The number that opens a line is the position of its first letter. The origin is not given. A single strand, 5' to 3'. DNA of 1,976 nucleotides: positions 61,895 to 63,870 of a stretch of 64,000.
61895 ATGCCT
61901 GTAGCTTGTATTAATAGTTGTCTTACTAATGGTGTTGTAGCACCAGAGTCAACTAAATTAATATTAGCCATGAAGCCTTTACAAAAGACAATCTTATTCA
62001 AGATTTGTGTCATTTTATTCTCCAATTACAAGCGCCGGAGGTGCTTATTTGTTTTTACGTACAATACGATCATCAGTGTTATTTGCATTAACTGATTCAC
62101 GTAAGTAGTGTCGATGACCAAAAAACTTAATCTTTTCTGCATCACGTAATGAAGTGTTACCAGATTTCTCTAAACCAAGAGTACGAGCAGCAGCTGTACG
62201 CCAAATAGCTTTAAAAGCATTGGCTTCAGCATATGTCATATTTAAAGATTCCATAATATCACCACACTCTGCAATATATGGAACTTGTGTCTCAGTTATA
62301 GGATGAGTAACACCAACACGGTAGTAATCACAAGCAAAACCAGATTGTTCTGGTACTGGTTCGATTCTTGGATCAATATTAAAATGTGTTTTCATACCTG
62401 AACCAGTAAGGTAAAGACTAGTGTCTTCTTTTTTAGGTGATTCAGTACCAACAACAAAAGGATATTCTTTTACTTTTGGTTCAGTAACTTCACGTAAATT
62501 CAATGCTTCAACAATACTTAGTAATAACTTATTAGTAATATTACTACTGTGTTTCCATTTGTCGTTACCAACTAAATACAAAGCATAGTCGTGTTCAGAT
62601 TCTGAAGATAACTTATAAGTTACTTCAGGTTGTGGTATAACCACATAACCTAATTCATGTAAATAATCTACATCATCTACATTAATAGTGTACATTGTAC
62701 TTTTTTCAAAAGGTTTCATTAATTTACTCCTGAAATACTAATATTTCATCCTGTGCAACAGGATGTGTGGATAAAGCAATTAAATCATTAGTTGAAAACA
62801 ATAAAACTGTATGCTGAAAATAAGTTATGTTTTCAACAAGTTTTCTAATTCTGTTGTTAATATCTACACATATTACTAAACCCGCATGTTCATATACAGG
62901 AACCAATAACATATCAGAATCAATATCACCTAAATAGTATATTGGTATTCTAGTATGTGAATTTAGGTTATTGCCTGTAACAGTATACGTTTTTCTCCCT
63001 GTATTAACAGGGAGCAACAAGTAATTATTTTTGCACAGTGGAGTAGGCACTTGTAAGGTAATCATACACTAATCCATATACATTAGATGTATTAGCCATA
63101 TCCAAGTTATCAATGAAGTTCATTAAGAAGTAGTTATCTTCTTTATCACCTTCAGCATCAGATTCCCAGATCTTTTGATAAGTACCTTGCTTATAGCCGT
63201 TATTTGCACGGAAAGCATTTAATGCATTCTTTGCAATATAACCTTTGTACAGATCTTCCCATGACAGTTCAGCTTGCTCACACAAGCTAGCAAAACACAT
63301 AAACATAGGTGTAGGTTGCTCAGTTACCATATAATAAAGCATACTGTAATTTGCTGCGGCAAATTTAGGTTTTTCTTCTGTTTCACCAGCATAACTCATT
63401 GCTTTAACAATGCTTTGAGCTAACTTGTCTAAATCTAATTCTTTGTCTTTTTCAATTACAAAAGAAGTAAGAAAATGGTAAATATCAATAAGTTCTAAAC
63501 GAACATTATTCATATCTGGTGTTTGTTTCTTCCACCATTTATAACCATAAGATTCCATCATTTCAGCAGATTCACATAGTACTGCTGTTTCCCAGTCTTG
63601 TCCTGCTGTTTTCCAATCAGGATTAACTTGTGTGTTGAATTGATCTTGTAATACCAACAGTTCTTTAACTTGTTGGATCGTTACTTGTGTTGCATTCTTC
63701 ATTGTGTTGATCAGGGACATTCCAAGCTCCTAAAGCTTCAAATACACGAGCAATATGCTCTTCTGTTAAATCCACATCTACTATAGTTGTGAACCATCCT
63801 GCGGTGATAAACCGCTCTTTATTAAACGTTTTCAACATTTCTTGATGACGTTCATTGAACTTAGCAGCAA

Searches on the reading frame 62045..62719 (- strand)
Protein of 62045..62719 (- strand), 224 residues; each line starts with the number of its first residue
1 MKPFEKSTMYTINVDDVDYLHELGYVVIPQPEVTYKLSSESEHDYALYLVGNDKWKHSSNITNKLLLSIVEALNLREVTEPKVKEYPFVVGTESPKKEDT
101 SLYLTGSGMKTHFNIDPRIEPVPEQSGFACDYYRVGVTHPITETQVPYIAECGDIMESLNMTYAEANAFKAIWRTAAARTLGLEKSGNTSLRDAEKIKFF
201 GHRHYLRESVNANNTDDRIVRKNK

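Call 81: search_protein_families(library=phrogs, proteins=[window:62045-62719:-], max_evalue=0.001)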
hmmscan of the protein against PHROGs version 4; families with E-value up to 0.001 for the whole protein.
window:62045-62719:- (224 aa): 6 families
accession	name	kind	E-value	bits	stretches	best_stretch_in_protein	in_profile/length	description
phrog_4521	-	unknown function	1.6e-30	107.8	1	123-213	330-419/423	-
phrog_35442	-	unknown function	2.7e-26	93.5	1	126-204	103-183/192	-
phrog_9919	-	unknown function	2.4e-23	84.2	1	124-214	3-92/157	-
phrog_7063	-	other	2.1e-21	77.6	1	126-201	229-304/316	3'-phosphatase, 5'-polynucleotide kinase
phrog_37456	-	unknown function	3e-20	74.1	1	126-212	6-91/202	-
phrog_27924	-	unknown function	2.4e-16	61.2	1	122-203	84-164/174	-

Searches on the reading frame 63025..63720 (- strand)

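Call 81: search_protein_families(library=phrogs, proteins=[window:63025-63720:-], max_evalue=0.001)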
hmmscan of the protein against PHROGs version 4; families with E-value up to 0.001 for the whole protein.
window:63025-63720:- (231 aa): 1 family
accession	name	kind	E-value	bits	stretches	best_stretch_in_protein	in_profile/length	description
phrog_173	-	DNA, RNA and nucleotide metabolism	4.2e-21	76.7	1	7-183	21-195/196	nucleoside triphosphate pyrophosphohydrolase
